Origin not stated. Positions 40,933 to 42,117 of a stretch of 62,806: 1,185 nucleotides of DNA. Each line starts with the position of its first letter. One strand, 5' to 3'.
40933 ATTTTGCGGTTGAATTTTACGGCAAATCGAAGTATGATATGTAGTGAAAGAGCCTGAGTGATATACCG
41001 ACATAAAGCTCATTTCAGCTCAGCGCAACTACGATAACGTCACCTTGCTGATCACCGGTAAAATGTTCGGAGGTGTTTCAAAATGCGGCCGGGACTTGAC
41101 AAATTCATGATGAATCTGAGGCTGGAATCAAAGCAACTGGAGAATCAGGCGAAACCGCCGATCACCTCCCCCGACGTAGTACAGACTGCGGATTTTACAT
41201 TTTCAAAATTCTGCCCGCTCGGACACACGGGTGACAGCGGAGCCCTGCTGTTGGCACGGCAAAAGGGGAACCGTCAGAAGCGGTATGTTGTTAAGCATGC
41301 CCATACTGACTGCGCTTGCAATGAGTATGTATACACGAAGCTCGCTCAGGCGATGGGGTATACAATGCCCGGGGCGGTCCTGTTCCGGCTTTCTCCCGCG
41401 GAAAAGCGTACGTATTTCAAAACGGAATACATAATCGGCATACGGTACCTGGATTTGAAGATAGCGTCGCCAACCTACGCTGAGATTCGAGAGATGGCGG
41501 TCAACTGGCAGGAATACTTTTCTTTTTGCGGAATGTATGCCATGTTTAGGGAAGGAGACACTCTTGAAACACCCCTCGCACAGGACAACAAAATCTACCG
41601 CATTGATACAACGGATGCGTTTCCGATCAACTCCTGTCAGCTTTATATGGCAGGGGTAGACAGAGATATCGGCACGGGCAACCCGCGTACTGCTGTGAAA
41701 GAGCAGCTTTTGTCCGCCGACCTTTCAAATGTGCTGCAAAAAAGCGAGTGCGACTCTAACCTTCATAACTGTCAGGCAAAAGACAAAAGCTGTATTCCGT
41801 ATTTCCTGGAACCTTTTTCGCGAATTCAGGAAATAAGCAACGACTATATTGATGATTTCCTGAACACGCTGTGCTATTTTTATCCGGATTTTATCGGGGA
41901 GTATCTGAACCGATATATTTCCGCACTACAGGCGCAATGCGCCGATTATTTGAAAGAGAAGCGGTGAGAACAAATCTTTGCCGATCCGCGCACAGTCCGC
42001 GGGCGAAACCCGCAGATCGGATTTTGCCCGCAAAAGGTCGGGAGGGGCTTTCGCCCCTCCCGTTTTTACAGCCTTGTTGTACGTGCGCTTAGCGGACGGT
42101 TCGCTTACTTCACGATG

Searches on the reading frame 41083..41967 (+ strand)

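Call 38: search_protein_families(library=pfam, proteins=[window:41083-41967:+], max_evalue=0.01)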
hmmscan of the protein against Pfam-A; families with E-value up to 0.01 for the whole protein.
window:41083-41967:+ (294 aa): 1 family
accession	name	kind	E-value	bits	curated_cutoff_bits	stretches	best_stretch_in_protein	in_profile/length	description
PF07804.18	HipA_C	-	0.0044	17.1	30.5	1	59-104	14-61/213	HipA-like C-terminal domain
